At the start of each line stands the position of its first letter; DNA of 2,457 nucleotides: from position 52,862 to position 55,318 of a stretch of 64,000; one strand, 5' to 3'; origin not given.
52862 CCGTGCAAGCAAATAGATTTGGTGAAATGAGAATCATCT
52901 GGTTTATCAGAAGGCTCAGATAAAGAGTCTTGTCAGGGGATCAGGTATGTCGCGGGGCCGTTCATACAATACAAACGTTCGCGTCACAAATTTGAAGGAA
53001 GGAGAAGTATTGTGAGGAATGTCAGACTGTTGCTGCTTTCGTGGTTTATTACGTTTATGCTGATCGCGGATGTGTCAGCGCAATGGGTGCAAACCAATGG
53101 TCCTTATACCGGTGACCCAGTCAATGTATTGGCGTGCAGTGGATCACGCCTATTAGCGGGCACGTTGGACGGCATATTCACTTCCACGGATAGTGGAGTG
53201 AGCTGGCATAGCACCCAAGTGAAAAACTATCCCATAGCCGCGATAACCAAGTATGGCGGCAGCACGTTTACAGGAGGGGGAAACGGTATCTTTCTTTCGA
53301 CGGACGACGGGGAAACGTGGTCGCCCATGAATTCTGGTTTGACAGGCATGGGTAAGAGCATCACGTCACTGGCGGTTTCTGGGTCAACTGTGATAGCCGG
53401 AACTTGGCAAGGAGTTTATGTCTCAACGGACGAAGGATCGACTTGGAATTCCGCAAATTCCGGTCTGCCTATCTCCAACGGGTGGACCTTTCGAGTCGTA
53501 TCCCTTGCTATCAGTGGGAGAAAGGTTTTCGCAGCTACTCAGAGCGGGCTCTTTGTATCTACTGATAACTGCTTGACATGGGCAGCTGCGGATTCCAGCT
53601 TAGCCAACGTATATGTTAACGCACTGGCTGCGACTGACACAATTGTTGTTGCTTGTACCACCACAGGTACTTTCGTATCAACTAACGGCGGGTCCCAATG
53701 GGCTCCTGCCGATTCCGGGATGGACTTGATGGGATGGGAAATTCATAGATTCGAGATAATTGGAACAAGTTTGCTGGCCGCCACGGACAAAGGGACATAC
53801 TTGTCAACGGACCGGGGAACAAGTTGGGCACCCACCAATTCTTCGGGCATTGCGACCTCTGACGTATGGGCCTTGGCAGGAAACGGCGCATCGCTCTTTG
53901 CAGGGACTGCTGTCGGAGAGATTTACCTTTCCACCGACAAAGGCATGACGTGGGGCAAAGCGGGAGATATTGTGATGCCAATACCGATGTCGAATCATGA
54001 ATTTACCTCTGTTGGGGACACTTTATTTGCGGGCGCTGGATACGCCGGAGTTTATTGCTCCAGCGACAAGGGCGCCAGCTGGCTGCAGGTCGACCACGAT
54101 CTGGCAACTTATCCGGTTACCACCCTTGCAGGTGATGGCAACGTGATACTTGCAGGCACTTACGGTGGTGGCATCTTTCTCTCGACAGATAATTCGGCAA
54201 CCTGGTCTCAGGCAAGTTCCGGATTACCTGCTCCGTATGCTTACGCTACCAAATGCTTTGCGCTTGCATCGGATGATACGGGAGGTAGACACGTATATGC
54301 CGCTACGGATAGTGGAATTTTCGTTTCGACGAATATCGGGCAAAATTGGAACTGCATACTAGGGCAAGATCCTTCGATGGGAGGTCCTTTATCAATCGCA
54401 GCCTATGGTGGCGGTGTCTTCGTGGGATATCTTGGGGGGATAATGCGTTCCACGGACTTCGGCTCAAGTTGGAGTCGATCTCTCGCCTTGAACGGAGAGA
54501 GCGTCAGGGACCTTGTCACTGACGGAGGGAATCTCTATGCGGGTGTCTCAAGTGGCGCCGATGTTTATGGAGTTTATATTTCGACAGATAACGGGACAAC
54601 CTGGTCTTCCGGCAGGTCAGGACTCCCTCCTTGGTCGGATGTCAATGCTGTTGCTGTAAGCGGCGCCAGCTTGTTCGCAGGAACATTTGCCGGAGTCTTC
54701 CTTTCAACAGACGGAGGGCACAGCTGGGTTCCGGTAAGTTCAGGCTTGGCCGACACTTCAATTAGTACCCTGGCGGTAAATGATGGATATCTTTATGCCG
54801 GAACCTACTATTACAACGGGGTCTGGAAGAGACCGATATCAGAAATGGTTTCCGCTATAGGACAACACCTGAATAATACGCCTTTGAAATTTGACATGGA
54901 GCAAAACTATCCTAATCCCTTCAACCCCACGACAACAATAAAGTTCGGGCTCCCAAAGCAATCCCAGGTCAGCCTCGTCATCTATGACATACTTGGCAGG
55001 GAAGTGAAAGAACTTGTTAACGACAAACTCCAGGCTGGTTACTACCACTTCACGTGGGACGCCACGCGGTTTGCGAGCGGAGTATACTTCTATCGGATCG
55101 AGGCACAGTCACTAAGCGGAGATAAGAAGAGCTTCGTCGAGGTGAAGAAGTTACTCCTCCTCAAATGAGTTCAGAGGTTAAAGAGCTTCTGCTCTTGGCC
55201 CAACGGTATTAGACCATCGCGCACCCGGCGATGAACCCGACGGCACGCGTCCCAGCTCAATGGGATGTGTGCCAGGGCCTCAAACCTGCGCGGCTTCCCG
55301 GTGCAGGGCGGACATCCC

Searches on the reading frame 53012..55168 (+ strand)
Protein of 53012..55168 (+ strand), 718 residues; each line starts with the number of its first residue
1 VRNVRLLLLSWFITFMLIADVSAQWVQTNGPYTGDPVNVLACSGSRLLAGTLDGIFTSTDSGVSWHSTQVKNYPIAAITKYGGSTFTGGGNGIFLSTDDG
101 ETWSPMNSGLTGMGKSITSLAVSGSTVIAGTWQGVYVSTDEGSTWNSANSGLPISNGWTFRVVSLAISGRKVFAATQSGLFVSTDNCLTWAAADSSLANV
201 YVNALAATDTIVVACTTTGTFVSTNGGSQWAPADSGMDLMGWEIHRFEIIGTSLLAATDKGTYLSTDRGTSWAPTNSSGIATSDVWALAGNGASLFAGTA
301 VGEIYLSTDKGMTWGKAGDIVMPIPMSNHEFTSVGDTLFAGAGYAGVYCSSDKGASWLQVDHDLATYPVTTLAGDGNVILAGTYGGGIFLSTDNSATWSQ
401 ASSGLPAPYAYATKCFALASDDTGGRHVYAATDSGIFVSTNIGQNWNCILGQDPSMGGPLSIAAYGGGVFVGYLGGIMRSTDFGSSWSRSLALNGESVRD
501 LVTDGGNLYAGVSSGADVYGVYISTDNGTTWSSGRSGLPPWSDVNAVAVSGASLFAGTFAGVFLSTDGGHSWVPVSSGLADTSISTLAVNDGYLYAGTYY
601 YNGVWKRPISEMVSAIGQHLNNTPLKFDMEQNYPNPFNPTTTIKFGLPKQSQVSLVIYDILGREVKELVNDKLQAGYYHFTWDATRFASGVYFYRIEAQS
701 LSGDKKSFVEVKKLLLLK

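Call 7: search_protein_families(library=pfam, proteins=[window:53012-55168:+])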
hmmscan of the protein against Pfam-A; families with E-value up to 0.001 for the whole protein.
window:53012-55168:+ (718 aa): 4 families
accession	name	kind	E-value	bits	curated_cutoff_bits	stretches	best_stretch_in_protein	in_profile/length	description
PF15902.12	Sortilin-Vps10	-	2.2e-19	70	33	1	93-211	3-132/446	Sortilin, neurotensin receptor 3,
PF02012.26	BNR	-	5e-13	47.4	27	0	522-532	1-11/12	BNR/Asp-box repeat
PF18962.6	Por_Secre_tail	-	2.2e-09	37.9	27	1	633-706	2-72/75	Secretion system C-terminal sorting domain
PF13860.13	FlgD_ig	-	3e-06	27.5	27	1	641-699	10-76/79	FlgD Ig-like domain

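Call 61: search_protein_families(library=ncbifam, proteins=[window:53012-55165:+])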
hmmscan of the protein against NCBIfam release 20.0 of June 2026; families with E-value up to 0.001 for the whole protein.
window:53012-55165:+ (718 aa): 7 families
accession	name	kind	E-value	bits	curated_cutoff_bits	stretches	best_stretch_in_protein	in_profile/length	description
NF045728.1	glycosyl_F510_1955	equivalog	1.1e-52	178.8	175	5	476-595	73-191/246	F510_1955 family glycosylhydrolase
NF053688.1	BamI_Bacteroidota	equivalog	2.1e-10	40.5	370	0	294-331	376-412/452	BamI family beta-barrel-assembly machinery protein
NF052323.1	T9SSA_dep_M6i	equivalog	4.5e-10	38.1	600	1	621-706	949-1033/1043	T9SS-dependent M6-like inactivated metalloprotease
TIGR04183.1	Por_Secre_tail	domain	2.5e-09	37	23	1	633-701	2-63/72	T9SS type A sorting domain-containing protein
NF038113.1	T9SSA_dep_M36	equivalog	2.6e-07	29.2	885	1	625-706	788-865/869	T9SS-dependent M36 family metallopeptidase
NF033707.1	T9SS_sortase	equivalog_domain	2.6e-07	28.7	420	1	625-716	994-1094/1095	type IX secretion system sortase PorU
NF010237.0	PRK13684.1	equivalog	1.1e-06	28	326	0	48-148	61-167/334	photosynthesis system II assembly factor Ycf48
